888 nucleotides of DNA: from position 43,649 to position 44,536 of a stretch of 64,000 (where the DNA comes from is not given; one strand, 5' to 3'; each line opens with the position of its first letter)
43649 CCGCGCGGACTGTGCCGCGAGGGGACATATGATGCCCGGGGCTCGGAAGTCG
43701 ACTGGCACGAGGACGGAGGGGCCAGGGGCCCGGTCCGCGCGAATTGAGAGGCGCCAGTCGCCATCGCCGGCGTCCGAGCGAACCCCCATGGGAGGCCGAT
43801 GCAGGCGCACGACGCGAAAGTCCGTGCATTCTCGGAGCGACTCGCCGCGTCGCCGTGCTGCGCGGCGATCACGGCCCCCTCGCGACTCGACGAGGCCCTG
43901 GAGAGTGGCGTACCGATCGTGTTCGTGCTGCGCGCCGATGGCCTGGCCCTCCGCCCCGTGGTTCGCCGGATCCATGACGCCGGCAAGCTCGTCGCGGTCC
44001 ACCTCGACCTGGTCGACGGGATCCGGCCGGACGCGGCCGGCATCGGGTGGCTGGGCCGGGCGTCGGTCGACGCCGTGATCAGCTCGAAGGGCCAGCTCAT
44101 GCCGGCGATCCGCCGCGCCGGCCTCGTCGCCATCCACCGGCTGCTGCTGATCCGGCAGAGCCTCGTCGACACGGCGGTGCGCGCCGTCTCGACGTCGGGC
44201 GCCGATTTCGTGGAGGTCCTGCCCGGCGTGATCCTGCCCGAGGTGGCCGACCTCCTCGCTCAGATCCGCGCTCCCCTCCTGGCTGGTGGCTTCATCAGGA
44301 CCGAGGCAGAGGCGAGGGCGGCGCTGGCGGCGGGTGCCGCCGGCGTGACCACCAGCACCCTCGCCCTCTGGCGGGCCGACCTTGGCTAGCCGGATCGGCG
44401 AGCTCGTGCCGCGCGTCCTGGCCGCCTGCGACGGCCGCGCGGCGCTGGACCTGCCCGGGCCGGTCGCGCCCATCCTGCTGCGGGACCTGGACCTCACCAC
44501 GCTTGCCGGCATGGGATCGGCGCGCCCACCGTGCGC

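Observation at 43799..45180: Two tandem GlpP-type antiterminator paralogues with no glp genes, followed by a promoter-leader-terminator module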

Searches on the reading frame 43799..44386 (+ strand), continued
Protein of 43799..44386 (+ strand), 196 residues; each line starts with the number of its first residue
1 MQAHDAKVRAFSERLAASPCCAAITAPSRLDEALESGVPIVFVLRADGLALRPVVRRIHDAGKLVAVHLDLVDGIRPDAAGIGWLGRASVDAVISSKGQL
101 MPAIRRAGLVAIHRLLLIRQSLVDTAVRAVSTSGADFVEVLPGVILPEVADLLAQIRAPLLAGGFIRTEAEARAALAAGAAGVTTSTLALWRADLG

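Call 31: search_solved_structures(query=window:43799-44386:+, max_evalue=0.01, show_alignments=2)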
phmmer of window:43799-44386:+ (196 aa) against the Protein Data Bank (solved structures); distinct sequences matched with E-value up to 0.01: 2.
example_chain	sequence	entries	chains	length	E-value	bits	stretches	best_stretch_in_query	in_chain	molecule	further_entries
3kts_A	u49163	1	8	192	7.7e-21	78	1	30-192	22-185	Glycerol uptake operon antiterminator regulatory protein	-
1vkf_A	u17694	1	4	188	4.5e-19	72.2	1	31-193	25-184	glycerol uptake operon antiterminator-related protein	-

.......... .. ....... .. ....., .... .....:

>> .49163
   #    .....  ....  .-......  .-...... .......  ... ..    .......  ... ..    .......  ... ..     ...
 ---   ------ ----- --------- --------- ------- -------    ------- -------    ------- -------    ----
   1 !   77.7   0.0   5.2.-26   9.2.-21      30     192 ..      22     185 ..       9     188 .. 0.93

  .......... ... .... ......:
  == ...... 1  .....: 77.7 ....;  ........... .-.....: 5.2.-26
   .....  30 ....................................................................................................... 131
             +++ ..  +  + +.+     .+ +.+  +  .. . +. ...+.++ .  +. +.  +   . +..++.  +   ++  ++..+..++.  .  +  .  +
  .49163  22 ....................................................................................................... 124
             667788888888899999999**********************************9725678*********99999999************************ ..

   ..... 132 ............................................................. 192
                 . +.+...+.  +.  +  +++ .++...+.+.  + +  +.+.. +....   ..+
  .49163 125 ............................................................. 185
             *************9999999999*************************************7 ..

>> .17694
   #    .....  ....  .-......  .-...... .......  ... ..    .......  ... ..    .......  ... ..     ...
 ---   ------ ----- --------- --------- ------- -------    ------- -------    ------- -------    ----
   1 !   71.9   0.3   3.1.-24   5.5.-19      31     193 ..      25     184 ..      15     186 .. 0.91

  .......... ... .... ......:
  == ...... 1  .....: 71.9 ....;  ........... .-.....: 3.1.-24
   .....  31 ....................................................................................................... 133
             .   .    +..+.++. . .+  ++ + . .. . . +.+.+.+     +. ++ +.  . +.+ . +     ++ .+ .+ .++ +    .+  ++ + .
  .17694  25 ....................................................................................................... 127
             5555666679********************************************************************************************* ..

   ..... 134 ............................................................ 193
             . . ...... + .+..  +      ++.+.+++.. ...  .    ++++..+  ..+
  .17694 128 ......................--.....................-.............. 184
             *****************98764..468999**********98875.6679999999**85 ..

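Call 58: search_protein_families(library=pfam, proteins=[L002:7401-8315:+, L001:7337-8158:+, L004:7322-8125:+, L016:1759-2421:-], max_evalue=0.1)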
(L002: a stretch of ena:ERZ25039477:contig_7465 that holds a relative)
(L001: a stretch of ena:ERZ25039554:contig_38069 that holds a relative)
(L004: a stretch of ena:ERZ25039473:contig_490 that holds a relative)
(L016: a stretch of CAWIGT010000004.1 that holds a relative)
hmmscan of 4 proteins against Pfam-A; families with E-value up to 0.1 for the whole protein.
L002:7401-8315:+ (305 aa): 3 families
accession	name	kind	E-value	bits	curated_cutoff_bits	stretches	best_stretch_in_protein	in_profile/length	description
PF00512.31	HisKA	-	1.7e-05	25.2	26.9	1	41-103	1-62/66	His Kinase A (phospho-acceptor) domain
PF02518.31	HATPase_c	-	0.0077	17.1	26.4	1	184-283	35-109/111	Histidine kinase-, DNA gyrase B-, and HSP90-like ATPase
PF25043.1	DUF7788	-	0.099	12.3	27.1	0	54-76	165-187/221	Domain of unknown function (DUF7788)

L001:7337-8158:+ (274 aa): 0 families

L004:7322-8125:+ (268 aa): 2 families
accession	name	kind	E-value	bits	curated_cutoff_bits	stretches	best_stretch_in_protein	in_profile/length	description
PF00486.34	Trans_reg_C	-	2e-19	69.8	26.2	1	190-265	1-77/77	Transcriptional regulatory protein, C terminal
PF00072.30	Response_reg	-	1.3e-12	48.2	30.2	1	46-131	1-87/111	Response regulator receiver domain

L016:1759-2421:- (221 aa): 3 families
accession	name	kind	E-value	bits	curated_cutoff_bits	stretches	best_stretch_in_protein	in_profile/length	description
PF02518.31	HATPase_c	-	8.6e-27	94.2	26.4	1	114-221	2-108/111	Histidine kinase-, DNA gyrase B-, and HSP90-like ATPase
PF00512.31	HisKA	-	3.4e-17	62.7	26.9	1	4-68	2-65/66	His Kinase A (phospho-acceptor) domain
PF13581.12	HATPase_c_2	-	0.0012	19.3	27.4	1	123-219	41-126/127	Histidine kinase-like ATPase domain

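Call 70: find_encoding_contigs(protein=P0068, flank=10000, max_places=1)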
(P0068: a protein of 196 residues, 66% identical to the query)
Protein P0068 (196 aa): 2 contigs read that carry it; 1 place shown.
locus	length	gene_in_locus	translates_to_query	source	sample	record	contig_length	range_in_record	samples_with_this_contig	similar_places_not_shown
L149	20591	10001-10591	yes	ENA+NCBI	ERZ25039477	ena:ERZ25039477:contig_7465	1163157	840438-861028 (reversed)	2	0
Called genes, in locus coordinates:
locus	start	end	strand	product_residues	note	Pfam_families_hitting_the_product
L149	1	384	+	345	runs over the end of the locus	PF00072:Response_reg, PF13487:HD_5, PF01966:HD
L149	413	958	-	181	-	-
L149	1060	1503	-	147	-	PF02566:OsmC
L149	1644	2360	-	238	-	PF00072:Response_reg, PF00486:Trans_reg_C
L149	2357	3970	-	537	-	PF13188:PAS_8 (faint), PF00512:HisKA, PF02518:HATPase_c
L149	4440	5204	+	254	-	PF00230:MIP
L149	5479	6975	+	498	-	PF00370:FGGY_N, PF02782:FGGY_C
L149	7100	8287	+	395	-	PF00890:FAD_binding_2 (faint), PF01266:DAO, PF01494:FAD_binding_3 (faint)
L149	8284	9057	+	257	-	PF13085:Fer2_3, PF00111:Fer2 (weak), PF13237:Fer4_10 (weak), PF13183:Fer4_8, PF13534:Fer4_17 (weak)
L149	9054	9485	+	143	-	PF01127:Sdh_cyt, PF02300:Fumarate_red_C (weak)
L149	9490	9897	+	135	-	PF01127:Sdh_cyt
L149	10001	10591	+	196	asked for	PF04309:G3P_antiterm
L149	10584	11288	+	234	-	PF04309:G3P_antiterm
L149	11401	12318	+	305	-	PF00512:HisKA (faint)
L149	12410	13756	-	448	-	PF06224:AlkZ-like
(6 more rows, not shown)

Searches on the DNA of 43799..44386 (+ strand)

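Call 69: search_rna_families(source=L024, start=9800, end=12300, threshold=evalue, max_evalue=1)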
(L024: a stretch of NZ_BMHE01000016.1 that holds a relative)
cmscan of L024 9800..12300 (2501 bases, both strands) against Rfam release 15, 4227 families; matches with E-value up to 1: 0.
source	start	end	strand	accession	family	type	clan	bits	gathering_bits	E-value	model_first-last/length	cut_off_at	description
